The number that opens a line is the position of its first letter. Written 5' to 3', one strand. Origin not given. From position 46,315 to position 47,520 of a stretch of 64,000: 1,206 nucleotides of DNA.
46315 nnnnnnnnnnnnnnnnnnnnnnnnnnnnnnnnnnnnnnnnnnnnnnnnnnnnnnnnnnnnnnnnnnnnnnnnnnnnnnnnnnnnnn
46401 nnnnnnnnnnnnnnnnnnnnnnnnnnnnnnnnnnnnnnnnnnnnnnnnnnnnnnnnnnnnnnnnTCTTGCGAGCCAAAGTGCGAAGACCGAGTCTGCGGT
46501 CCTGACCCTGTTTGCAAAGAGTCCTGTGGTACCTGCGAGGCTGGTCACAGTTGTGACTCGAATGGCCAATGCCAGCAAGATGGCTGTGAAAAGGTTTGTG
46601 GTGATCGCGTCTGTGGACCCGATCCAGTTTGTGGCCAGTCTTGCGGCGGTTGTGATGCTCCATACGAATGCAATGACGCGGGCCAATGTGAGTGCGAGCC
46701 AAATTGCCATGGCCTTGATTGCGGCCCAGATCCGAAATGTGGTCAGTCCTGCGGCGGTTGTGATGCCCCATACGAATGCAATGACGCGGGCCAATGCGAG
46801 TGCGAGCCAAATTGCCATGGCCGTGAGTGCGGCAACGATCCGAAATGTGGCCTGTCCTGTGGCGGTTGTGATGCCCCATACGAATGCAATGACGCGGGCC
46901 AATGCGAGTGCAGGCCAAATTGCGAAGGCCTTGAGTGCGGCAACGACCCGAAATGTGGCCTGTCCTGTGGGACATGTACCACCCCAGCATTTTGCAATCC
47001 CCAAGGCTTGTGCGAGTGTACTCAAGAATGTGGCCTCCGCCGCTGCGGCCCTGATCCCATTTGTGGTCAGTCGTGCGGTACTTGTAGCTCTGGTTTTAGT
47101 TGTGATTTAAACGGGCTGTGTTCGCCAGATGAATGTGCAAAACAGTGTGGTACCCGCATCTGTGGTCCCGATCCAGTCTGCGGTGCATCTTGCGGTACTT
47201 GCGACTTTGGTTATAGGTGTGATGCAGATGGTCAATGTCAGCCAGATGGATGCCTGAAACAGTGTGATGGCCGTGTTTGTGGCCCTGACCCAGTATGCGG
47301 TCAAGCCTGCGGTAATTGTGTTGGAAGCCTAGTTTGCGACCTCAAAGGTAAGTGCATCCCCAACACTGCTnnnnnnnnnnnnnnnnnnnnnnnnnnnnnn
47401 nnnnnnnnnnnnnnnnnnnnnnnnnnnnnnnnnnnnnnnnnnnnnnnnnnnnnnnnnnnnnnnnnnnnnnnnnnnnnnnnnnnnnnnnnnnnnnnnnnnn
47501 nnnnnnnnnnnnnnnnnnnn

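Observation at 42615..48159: Tandem triplication of lipoproteins combining an octa-cysteine repeat array with a non-catalytic FGE/SUMF1-like domain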

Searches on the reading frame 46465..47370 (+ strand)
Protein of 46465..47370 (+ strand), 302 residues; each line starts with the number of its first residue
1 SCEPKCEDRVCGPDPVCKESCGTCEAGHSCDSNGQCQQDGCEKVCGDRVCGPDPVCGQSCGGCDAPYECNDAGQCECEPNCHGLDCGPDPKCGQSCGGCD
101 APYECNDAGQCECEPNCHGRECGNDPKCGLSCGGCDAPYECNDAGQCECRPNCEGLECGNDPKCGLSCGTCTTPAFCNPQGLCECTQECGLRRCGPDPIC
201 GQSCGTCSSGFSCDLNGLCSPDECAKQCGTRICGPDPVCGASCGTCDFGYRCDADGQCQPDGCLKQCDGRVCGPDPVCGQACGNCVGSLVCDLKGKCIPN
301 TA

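Call 20: search_protein_families(library=pfam, proteins=[window:46465-47370:+], max_evalue=10)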
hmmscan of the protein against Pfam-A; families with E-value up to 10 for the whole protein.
window:46465-47370:+ (302 aa): 0 families

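Call 21: search_protein_families(library=ncbifam, proteins=[window:46465-47370:+], max_evalue=10)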
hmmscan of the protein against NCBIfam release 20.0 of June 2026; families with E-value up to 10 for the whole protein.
window:46465-47370:+ (302 aa): 0 families

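Call 25: search_solved_structures(query=window:46465-47370:+, max_evalue=10, show_alignments=2)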
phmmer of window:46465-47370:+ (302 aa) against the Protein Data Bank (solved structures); distinct sequences matched with E-value up to 10: 2.
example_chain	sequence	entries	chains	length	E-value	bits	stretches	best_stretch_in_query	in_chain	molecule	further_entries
9ifo_A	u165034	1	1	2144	3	10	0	186-214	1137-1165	Teneurin-Like Protein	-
9pt5_A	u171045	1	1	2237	4.2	9.6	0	192-215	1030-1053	Teneurin-like protein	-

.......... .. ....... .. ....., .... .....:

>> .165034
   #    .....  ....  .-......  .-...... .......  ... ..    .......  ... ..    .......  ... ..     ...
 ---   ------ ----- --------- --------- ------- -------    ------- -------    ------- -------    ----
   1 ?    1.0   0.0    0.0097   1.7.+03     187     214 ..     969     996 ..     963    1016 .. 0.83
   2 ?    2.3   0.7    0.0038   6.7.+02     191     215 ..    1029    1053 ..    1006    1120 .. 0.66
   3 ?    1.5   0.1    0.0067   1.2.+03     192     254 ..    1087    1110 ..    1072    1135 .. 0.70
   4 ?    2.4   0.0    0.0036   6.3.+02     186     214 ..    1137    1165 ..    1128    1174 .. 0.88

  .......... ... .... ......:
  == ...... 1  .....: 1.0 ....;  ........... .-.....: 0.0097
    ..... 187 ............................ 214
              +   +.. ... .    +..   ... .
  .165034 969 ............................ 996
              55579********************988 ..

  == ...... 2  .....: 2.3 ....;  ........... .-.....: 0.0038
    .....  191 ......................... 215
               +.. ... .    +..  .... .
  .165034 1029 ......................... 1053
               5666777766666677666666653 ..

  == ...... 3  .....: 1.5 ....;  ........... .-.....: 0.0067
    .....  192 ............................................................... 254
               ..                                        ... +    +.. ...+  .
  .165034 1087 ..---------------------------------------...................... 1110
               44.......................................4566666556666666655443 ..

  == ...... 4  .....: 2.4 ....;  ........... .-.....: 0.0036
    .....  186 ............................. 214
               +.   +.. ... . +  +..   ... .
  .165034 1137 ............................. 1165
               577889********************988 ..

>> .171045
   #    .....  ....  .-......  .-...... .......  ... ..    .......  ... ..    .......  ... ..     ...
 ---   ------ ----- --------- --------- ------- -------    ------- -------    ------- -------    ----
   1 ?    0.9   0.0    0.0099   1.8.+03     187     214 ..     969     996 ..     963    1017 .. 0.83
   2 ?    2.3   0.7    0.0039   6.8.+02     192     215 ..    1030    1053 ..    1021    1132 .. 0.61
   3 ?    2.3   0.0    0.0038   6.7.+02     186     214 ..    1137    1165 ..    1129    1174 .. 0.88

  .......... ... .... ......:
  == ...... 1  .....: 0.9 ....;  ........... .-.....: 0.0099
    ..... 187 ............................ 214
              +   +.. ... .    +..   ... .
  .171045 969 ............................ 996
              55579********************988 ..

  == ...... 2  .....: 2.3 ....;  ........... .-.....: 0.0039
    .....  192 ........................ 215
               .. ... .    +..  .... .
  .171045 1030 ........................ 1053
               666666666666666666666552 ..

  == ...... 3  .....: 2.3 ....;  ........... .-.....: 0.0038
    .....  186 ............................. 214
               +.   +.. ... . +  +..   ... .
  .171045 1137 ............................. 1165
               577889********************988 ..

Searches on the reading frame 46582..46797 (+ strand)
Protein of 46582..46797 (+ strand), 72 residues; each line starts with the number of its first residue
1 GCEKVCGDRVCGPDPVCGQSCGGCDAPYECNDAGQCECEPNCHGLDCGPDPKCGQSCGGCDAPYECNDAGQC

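Call 20: search_protein_families(library=pfam, proteins=[window:46582-46797:+], max_evalue=10)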
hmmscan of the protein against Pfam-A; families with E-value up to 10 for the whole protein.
window:46582-46797:+ (72 aa): 0 families

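Call 21: search_protein_families(library=ncbifam, proteins=[window:46582-46797:+], max_evalue=10)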
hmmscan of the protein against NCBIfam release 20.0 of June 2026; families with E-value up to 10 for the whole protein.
window:46582-46797:+ (72 aa): 0 families

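Call 29: predict_structure(alignment_id=A1)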
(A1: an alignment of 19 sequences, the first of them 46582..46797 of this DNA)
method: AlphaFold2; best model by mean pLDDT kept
length: 72 residues; sequences in the alignment: 19
mean_pLDDT: 93.3   pTM: 0.64
mean pLDDT of the five models: 93.3, 93.0, 92.0, 91.5, 88.5
residues with pLDDT >= 90: 62; 70-90: 10; 50-70: 0; < 50: 0
segments of 3 or more residues with pLDDT < 50: none
pLDDT, mean of each block of 10 residues (from residue 1): 91 95 95 94 92 92 94 93
secondary structure, 60 per line:
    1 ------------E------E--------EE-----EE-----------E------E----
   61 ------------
elements in order:

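Call 40: fold_search(model_id=the predicted structure, library=pdb)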
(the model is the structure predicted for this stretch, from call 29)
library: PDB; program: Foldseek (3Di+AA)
matches with E <= 10: 17; with E <= 0.001: 0
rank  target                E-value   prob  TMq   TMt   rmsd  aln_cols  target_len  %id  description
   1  8cde_A                2.4e+00  0.02  0.22  0.05  12.2        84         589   24  PfCyRPA-PfRIPR complex from Plasmodium falciparum bound to antibody Cy.003 (released 2023-10-25)
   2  3k9x_C                2.8e+00  0.06  0.24  0.22   9.3        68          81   18  X-ray crystal structure of human fxa in complex with (S)-N-((2-METHYLBENZOFURAN-5-YLAMINO)(2-OXO-1-(2-OXO-2- (PYRROLID (released 2009-12-15)
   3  3hpt_C                3.2e+00  0.04  0.23  0.20   9.0        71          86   18  Crystal structure of human FxA in complex with (S)-2-cyano-1-(2-methylbenzofuran-5-yl)-3-(2-oxo-1-(2-oxo-2-(pyrrolidin (released 2009-11-17)
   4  3ens_A                4.7e+00  0.04  0.23  0.20   9.2        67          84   18  Crystal structure of human FXA in complex with methyl (2Z)-3-[(3-chloro-1H-indol-7-yl)amino]-2-cyano-3-{[(3S)-2-oxo-1- (released 2008-12-30)
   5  3ens_C                5.1e+00  0.04  0.23  0.21   9.2        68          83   18  Crystal structure of human FXA in complex with methyl (2Z)-3-[(3-chloro-1H-indol-7-yl)amino]-2-cyano-3-{[(3S)-2-oxo-1- (released 2008-12-30)
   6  9cwm_B                5.8e+00  0.06  0.38  0.02  13.1        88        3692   18  Cryo-EM structure of human Low-density lipoprotein receptor-related protein 2 (released 2025-08-06)
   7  2ygq_A                6.6e+00  0.02  0.22  0.09  10.0        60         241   25  WIF domain-epidermal growth factor (EGF)-like domains 1-3 of human Wnt inhibitory factor 1 in complex with 1,2- dipalm (released 2011-07-13)
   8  7n00_A                7.1e+00  0.05  0.26  0.08   5.0        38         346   21  Anaplastic lymphoma kinase (ALK) extracellular fragment of ligand binding region 648-1025 in complex with AUG-alpha (released 2021-11-24)
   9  7mzw_MODEL_1_A        7.1e+00  0.04  0.22  0.07   6.3        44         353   20  Anaplastic lymphoma kinase (ALK) extracellular ligand binding region 673-1025 (released 2021-12-08)
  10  9uyq_B                7.6e+00  0.04  0.29  0.04   8.2        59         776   25  Cryo-EM structure of a class C GPCR (Class 2) (released 2026-03-18)
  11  7nx4                  8.1e+00  0.06  0.26  0.07   4.6        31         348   26  Crystal structure of the TG and EGF-like domains of ALK (released 2021-10-27)
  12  6b0e_E                8.1e+00  0.02  0.25  0.13   9.1        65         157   18  Crystal structure of Pfs25 in complex with the transmission blocking antibody 1260 (released 2017-11-15)
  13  6phd_C                9.2e+00  0.02  0.26  0.14   9.1        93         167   17  Pfs25 in complex with the human transmission blocking antibody 2586 (released 2019-10-02)
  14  9oz8_B                9.2e+00  0.02  0.24  0.04   6.8        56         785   23  Cryo-EM structure of chicken NEL dimer bound with one human NICOL. (released 2026-02-25)
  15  4c8w_I                9.2e+00  0.01  0.18  0.16   8.5        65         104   17  Xenopus RSPO2 Fu1-Fu2 crystal form II (released 2013-11-20)
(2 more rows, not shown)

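Call 55: search_protein_representatives(alignment_id=A1)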
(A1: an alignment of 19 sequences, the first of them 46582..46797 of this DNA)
Query: 19 sequences, 72 profile positions. Proteins with E-value up to 0.001 (for the whole library): 1672; up to 1e-10: 578; up to 1e-30: 83. The best 150 are listed.
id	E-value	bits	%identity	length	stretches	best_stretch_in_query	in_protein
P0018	2.0e-170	569.4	-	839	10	1-72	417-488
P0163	1.2e-149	502.9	-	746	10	1-72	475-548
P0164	4.5e-90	312.0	-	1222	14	2-72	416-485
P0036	2.9e-89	309.4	-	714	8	2-71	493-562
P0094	1.6e-87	303.8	-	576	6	2-72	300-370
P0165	4.0e-86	299.3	-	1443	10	3-72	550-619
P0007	1.4e-82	288.0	-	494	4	1-72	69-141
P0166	3.6e-79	277.1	-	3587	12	2-72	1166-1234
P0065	2.6e-75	264.7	-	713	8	2-67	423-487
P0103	1.3e-74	262.5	-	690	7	2-72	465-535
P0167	2.3e-72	255.2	-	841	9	2-70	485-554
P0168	2.9e-71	251.7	-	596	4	2-72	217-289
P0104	4.4e-64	228.7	-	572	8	2-72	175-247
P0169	4.9e-64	228.6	-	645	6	2-71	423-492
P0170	8.2e-61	218.2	-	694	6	2-72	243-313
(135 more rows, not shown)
